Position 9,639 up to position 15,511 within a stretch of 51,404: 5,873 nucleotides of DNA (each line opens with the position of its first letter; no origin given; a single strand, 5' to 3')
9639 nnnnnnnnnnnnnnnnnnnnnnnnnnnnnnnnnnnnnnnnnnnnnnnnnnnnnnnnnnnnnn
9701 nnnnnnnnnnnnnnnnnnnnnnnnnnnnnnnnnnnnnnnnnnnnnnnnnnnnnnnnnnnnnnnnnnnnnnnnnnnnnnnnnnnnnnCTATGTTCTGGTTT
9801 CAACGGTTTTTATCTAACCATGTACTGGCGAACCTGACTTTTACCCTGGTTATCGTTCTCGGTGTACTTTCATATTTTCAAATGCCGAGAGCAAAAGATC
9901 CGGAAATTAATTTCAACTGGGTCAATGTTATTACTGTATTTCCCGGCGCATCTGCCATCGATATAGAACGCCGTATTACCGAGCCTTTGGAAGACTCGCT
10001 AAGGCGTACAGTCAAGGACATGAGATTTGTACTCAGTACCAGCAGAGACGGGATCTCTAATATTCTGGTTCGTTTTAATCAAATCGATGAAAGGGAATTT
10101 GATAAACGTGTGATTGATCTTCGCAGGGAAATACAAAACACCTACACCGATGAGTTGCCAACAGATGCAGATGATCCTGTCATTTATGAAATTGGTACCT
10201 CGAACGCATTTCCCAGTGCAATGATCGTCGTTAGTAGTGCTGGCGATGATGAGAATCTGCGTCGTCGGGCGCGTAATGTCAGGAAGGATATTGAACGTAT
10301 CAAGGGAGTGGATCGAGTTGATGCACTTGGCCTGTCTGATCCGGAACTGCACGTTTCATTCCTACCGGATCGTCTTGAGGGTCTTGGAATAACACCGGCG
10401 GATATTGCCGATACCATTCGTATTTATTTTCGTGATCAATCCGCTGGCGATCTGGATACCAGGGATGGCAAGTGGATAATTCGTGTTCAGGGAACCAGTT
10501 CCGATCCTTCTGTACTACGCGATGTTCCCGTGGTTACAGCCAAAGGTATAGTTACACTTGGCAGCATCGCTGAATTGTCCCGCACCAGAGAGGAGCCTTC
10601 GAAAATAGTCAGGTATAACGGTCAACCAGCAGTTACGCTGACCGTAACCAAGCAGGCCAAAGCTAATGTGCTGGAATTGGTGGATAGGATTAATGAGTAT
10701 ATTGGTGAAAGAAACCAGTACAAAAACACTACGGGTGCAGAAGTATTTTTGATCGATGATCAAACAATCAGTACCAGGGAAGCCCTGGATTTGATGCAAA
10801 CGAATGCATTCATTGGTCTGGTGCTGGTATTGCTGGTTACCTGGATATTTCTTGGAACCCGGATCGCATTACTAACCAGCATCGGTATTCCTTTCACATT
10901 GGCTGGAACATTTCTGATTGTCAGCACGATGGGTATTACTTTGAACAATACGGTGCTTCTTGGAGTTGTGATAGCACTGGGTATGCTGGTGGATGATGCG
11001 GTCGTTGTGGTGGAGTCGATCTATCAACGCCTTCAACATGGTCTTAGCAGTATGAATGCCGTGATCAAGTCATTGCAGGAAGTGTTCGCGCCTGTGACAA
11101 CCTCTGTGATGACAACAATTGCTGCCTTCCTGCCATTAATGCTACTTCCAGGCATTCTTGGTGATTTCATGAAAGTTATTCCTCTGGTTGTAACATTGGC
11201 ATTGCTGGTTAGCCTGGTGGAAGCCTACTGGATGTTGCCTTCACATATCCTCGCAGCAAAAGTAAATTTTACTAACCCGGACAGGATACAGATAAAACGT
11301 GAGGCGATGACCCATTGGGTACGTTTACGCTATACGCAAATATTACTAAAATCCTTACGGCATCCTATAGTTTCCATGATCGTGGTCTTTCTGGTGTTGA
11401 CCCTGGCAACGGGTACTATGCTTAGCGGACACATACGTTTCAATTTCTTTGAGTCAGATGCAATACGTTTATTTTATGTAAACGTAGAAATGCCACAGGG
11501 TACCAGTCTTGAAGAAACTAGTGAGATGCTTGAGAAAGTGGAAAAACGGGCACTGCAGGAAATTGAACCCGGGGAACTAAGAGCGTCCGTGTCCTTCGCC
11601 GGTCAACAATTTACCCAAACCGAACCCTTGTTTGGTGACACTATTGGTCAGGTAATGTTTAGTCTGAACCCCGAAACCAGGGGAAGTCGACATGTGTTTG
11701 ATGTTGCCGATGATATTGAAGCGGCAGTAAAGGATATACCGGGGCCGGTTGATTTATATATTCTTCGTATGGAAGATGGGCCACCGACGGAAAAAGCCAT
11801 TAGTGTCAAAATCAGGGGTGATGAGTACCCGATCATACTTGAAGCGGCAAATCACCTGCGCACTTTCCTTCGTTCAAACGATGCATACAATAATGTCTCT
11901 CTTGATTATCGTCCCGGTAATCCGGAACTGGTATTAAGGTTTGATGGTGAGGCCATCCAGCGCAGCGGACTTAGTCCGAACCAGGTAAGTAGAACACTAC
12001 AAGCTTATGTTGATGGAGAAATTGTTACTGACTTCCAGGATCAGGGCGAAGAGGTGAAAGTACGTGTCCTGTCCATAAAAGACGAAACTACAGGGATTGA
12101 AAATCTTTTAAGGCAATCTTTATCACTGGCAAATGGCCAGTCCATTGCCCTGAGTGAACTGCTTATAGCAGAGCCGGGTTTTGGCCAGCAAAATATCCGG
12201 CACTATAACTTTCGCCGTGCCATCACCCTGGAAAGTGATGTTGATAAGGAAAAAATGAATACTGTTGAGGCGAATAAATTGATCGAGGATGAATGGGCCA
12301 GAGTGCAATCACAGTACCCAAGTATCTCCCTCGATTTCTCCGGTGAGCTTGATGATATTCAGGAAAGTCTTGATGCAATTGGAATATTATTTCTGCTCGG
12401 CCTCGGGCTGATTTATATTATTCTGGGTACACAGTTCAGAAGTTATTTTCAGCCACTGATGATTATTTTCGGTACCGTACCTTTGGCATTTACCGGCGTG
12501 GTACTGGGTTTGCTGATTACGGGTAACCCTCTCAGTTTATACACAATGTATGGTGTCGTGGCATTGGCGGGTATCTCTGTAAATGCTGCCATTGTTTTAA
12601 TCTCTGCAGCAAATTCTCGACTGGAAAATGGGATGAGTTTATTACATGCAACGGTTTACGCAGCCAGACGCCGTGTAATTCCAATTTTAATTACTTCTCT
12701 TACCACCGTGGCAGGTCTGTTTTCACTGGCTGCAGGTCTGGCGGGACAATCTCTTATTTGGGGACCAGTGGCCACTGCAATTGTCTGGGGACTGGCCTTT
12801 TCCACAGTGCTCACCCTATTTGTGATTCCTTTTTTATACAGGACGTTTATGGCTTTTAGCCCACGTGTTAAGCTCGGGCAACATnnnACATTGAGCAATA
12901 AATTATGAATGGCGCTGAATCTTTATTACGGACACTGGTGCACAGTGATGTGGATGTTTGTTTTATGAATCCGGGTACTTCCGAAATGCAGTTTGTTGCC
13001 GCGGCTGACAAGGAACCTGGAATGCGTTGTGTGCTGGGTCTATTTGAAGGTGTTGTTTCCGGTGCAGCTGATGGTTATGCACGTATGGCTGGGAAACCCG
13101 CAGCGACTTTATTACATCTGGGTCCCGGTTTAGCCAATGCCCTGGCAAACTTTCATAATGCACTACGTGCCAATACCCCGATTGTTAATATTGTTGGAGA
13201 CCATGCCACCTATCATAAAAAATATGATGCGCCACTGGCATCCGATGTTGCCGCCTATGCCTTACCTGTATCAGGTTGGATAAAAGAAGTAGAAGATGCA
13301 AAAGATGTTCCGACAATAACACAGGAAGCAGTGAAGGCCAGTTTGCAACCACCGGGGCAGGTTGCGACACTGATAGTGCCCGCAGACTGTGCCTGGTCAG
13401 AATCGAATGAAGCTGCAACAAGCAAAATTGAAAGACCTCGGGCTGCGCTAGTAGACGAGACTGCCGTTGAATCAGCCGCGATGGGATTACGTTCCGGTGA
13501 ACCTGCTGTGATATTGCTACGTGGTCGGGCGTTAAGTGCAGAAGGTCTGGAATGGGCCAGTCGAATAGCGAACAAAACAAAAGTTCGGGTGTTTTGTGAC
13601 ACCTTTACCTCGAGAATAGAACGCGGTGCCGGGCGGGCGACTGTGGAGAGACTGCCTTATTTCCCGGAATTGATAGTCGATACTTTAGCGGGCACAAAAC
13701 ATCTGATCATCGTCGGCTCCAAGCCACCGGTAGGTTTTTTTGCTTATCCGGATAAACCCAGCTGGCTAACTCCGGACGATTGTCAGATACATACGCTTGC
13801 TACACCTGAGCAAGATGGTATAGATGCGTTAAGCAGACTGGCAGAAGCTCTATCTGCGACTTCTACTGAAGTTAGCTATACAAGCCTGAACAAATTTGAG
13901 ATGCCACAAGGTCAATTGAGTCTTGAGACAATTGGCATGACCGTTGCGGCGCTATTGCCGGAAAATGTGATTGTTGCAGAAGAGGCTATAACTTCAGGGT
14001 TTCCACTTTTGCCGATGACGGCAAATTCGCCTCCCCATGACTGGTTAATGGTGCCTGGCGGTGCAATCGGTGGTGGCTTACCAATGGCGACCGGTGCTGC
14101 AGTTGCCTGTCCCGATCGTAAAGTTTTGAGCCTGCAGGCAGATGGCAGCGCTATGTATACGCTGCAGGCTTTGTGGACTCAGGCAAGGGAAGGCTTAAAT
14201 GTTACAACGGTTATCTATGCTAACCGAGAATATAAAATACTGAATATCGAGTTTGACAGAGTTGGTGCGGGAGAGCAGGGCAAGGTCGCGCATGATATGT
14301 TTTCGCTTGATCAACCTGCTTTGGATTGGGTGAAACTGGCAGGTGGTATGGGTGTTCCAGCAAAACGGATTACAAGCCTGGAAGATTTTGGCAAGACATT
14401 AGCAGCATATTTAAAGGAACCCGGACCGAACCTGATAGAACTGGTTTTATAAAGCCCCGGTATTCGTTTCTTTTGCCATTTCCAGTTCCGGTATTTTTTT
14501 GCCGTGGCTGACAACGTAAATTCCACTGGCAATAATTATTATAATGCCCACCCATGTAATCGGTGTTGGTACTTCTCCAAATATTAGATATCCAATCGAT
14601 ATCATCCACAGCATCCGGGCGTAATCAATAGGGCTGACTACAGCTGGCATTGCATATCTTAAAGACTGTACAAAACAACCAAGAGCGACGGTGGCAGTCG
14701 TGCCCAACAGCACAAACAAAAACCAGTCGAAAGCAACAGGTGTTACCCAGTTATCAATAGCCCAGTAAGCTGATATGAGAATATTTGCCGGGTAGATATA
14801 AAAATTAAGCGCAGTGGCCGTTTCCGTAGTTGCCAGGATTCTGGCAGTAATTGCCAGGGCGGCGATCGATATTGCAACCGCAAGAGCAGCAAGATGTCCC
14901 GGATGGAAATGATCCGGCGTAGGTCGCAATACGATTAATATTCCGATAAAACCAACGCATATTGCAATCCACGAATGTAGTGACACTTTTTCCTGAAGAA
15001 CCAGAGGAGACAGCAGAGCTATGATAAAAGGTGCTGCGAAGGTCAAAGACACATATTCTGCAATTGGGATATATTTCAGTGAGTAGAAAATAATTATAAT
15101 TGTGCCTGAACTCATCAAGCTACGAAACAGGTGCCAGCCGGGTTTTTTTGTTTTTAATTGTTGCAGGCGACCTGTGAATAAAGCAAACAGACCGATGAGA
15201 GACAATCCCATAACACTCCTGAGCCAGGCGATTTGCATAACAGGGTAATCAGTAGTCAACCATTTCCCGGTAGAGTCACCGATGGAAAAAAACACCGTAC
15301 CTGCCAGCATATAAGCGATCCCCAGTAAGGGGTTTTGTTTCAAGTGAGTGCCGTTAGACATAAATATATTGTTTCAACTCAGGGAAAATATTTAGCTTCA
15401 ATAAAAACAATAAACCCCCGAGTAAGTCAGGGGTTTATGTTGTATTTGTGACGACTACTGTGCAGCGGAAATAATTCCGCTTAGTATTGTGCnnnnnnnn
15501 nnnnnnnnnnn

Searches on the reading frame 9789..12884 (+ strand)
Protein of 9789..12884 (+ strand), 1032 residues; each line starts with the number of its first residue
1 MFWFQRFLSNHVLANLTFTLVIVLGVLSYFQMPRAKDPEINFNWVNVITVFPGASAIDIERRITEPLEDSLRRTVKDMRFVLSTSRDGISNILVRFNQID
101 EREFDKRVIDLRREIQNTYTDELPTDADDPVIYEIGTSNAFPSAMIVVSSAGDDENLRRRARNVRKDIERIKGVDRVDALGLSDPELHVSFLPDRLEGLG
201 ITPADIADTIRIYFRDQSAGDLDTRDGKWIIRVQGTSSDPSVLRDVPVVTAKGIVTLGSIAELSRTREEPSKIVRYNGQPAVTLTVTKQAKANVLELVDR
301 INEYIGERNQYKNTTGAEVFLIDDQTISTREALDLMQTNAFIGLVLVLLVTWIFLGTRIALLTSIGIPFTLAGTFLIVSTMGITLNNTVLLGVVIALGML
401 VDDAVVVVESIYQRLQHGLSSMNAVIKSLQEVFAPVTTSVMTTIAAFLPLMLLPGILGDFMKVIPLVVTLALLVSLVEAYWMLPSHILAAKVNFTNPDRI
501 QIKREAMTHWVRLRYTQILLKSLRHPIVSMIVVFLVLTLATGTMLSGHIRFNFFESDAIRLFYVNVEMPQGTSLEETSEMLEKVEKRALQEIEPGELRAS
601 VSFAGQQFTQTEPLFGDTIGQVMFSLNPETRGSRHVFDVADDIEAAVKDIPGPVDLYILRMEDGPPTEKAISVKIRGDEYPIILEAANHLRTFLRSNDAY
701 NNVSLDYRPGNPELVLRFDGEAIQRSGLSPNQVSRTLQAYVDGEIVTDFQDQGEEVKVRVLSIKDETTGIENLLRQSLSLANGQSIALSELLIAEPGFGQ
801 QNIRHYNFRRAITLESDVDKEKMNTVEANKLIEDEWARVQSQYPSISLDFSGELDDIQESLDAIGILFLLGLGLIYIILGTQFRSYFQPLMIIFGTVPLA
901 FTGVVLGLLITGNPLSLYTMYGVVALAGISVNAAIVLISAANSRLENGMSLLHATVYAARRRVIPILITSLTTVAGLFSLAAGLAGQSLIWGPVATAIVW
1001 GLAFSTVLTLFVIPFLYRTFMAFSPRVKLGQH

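Call 47: search_protein_families(library=pfam, proteins=[window:9789-12884:+], max_evalue=0.00001)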
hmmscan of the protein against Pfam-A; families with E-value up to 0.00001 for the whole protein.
window:9789-12884:+ (1032 aa): 1 family
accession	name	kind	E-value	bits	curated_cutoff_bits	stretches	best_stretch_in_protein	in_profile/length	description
PF00873.25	ACR_tran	-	2.3e-171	572.3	28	1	5-1020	3-1020/1021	AcrB/AcrD/AcrF family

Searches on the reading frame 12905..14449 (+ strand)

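Call 47: search_protein_families(library=pfam, proteins=[window:12905-14449:+], max_evalue=0.00001)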
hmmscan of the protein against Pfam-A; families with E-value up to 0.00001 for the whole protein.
window:12905-14449:+ (515 aa): 2 families
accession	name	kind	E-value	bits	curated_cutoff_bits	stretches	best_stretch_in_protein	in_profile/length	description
PF02776.23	TPP_enzyme_N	-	2.4e-27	95.5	26.8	1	1-106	1-106/119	Thiamine pyrophosphate enzyme, N-terminal TPP binding domain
PF02775.26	TPP_enzyme_C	-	1.1e-23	84.2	21.9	1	376-512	17-150/151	Thiamine pyrophosphate enzyme, C-terminal TPP binding domain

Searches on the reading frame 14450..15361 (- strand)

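Call 47: search_protein_families(library=pfam, proteins=[window:14450-15361:-], max_evalue=0.00001)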
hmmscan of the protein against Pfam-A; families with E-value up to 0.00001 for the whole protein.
window:14450-15361:- (304 aa): 1 family
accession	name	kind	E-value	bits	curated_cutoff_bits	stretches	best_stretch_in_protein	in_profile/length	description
PF00892.27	EamA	-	1.2e-27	97.3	28.2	2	13-145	2-134/135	EamA-like transporter family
